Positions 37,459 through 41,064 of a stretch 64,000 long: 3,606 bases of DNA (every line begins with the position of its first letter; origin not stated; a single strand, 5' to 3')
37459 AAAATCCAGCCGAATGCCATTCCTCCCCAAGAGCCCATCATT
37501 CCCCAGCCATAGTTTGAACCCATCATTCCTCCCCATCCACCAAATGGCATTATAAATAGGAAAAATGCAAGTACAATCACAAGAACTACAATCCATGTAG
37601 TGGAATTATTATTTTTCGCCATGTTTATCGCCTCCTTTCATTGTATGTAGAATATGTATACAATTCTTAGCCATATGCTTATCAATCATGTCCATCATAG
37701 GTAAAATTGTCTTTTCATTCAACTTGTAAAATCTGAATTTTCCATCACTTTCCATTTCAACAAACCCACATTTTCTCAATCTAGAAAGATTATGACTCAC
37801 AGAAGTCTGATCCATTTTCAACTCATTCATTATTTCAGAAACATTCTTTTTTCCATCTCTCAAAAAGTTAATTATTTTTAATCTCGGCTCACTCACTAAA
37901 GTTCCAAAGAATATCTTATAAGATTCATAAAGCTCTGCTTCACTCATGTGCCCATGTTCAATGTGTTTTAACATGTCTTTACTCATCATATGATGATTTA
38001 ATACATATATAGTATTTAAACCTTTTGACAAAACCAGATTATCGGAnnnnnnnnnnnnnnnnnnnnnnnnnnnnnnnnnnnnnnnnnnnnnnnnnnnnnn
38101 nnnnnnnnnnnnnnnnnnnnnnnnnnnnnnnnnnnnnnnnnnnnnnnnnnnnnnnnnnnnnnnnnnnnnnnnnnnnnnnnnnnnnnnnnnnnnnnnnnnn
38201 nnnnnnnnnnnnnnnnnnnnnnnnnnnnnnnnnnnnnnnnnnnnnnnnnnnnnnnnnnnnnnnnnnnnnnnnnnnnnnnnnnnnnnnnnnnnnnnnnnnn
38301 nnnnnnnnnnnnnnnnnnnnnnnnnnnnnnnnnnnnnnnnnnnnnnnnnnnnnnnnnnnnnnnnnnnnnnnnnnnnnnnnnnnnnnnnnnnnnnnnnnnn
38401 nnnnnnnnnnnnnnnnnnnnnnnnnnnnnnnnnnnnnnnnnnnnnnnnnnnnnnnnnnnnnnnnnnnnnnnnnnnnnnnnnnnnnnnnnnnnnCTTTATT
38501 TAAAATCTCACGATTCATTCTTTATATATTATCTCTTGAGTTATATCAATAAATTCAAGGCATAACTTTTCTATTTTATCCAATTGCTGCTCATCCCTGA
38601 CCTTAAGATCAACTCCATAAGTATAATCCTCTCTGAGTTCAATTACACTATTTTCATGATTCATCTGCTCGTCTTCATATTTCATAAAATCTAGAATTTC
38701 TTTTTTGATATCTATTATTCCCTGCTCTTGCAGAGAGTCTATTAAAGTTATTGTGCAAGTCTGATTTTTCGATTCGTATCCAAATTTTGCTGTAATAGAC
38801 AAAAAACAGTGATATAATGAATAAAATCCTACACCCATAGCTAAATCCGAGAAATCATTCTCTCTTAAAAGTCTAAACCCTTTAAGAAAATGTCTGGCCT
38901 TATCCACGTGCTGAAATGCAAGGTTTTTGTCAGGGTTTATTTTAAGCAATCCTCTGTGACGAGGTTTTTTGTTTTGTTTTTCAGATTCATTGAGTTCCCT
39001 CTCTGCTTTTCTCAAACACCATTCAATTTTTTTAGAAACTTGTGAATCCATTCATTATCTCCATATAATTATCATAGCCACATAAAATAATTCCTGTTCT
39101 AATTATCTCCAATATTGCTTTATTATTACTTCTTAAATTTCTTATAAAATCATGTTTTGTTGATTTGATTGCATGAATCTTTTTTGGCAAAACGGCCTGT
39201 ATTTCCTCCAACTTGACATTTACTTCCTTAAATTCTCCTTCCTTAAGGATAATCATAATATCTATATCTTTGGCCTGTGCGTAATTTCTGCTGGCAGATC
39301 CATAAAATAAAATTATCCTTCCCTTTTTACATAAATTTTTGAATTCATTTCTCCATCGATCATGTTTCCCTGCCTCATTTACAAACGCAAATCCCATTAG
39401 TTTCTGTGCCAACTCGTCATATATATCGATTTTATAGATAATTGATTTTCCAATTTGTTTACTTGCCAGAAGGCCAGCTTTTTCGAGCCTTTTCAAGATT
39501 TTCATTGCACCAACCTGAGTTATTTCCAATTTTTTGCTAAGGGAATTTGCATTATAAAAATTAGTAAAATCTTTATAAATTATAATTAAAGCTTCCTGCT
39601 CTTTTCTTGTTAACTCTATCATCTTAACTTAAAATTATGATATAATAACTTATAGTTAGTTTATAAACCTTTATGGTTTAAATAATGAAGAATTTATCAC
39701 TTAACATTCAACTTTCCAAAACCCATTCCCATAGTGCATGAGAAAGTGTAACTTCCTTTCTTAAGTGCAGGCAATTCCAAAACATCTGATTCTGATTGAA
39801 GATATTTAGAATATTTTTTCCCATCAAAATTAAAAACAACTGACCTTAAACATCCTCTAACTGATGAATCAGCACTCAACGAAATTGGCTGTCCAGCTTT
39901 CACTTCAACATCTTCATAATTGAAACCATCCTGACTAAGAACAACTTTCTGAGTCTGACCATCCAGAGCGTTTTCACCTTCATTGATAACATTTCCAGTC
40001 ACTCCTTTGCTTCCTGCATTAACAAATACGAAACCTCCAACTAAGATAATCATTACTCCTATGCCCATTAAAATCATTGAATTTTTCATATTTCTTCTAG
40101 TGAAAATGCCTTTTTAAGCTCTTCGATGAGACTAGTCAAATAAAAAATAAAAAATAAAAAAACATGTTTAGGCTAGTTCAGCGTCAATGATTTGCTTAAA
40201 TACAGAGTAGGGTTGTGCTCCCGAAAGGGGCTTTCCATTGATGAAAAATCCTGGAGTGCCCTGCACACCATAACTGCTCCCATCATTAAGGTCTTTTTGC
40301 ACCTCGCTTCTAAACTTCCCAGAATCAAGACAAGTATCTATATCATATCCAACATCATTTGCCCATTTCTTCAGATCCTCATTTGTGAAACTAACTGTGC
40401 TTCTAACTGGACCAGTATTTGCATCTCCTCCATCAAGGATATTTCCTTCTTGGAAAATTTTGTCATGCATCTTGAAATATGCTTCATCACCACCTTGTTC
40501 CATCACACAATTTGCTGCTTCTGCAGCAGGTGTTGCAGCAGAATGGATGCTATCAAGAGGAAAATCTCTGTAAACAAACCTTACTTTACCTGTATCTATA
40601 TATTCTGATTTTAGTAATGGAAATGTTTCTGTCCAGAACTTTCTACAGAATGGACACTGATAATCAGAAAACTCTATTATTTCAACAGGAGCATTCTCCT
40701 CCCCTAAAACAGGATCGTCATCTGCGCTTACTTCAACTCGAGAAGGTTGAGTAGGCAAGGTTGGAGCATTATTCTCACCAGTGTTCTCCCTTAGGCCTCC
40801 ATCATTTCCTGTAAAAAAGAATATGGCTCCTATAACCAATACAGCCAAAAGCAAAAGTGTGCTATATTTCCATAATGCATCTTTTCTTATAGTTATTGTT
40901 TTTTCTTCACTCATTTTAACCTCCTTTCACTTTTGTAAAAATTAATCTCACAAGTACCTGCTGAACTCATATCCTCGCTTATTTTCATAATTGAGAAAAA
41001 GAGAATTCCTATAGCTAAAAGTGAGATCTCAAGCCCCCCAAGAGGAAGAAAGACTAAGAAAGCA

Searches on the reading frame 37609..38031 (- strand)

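Call 24: search_protein_families(library=pfam, max_evalue=0.001, proteins=[window:37609-38031:-])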
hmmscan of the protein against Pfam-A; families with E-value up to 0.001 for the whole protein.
window:37609-38031:- (140 aa): 8 families
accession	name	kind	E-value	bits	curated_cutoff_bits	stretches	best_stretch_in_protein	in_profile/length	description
PF01022.26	HTH_5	-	2.6e-14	53.3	22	1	50-92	4-46/47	Bacterial regulatory protein, arsR family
PF01978.25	TrmB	-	5.3e-06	26.6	25.6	1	57-102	18-62/68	Sugar-specific transcriptional regulator TrmB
PF14394.12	DUF4423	-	2.2e-05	24.8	30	1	57-101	32-76/165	Domain of unknown function (DUF4423)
PF12802.13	MarR_2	-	7e-05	23.4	27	1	53-96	10-55/61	MarR family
PF12840.13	HTH_20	-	0.00014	22.2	27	1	50-94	6-51/51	Helix-turn-helix domain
PF25212.1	HVO_A0114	-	0.00016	21.9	27.6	1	36-98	11-73/84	HVO_A0114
PF13463.12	HTH_27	-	0.00017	22.3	22.2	1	52-104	7-64/68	Winged helix DNA-binding domain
PF21476.4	PF0610-like_N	-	0.00099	19.7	33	0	50-87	3-40/50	PF0610-like, N-terminal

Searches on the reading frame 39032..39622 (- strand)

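Call 24: search_protein_families(library=pfam, max_evalue=0.001, proteins=[window:39032-39622:-])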
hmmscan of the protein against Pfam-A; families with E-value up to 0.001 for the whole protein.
window:39032-39622:- (196 aa): 2 families
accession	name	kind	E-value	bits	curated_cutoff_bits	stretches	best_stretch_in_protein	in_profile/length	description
PF18765.7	Polbeta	-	1.2e-05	25.9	26.9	1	102-184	14-91/93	Polymerase beta, Nucleotidyltransferase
PF07106.19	TBPIP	-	0.00016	21.9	22.8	1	31-65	28-61/62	TBPIP/Hop2 winged helix domain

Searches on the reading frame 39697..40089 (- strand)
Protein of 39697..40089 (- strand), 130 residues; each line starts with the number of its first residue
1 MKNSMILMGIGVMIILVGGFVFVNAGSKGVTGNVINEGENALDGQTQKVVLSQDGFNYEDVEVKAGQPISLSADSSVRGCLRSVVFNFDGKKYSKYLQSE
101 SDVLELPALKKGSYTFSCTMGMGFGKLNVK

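Call 10: search_protein_families(library=pfam, max_evalue=0.01, proteins=[window:39697-40089:-])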
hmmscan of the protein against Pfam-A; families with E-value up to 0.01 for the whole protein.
window:39697-40089:- (130 aa): 1 family
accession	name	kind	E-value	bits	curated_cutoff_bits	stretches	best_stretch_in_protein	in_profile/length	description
PF13473.12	Cupredoxin_1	-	1e-07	32.3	27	1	37-127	13-102/104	Cupredoxin-like domain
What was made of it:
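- On CupA-like Cu(I) chaperone (for gene 39697-40089): Pfam Cupredoxin_1 scores 32.3 bits against a cutoff of 27 (call 10).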

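Call 21: search_protein_families(library=ncbifam, max_evalue=0.01, proteins=[window:39697-40089:-])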
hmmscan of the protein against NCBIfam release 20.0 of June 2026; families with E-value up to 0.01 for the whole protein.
window:39697-40089:- (130 aa): 0 families

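Call 68: search_solved_structures(query=window:39697-40089:-, max_evalue=1, show_alignments=2)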
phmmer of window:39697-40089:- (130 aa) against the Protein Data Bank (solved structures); distinct sequences matched with E-value up to 1: 4.
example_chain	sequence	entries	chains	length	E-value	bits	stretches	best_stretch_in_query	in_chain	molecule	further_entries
2mry_A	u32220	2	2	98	0.052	17.1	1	52-129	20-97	Uncharacterized protein | CupA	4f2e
9yok_D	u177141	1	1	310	0.21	15.1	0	68-120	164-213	Fab-14 heavy chain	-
7kqy_A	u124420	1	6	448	0.46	14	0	68-120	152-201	Heavy-Chain only Human Antibodies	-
7amp_H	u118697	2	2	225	0.76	13.3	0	68-120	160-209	HuJovi-1 Fab heavy chain | Human Jovi-1 Fab heavy chain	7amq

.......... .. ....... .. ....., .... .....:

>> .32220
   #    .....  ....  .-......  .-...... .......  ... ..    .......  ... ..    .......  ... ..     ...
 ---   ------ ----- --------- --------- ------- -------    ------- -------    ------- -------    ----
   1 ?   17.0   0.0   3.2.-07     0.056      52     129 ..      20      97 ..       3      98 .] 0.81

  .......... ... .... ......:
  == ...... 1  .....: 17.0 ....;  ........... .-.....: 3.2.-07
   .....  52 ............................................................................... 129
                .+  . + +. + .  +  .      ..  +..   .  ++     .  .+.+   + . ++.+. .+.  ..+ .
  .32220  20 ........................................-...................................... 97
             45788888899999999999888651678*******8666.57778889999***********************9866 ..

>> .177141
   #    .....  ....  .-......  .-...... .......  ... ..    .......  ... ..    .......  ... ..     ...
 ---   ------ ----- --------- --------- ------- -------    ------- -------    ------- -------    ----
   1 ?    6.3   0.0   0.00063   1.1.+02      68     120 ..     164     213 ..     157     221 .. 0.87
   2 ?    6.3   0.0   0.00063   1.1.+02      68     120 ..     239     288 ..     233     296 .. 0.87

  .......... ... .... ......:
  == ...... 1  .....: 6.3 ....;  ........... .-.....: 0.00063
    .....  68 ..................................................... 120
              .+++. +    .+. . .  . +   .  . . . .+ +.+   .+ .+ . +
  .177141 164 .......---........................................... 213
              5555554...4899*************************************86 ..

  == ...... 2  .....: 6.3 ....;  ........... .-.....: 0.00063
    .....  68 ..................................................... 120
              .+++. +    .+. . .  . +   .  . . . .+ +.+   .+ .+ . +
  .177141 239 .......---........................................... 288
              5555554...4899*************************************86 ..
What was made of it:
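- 39697..40089 (-): Membrane-anchored cupredoxin-like protein. Its best solved-structure match is the S. pneumoniae Cu(I) chaperone CupA, with Cys...C-x-M-x-M aligned. calls 10, 68
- The cupredoxin aligns with CupA, including Cys...CxMxM (call 68).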

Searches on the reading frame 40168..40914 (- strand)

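Call 10: search_protein_families(library=pfam, max_evalue=0.01, proteins=[window:40168-40914:-])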
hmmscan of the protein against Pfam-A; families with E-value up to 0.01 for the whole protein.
window:40168-40914:- (248 aa): 3 families
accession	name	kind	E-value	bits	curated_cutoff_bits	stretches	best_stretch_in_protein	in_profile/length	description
PF13462.12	Thioredoxin_4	-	9.8e-37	127.1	23.2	1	65-245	3-165/165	Thioredoxin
PF01323.26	DSBA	-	1.6e-17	64.4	25.6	2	175-243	119-190/191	DSBA-like thioredoxin domain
PF13098.12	Thioredoxin_2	-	0.00021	22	27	1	79-242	9-103/104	Thioredoxin-like domain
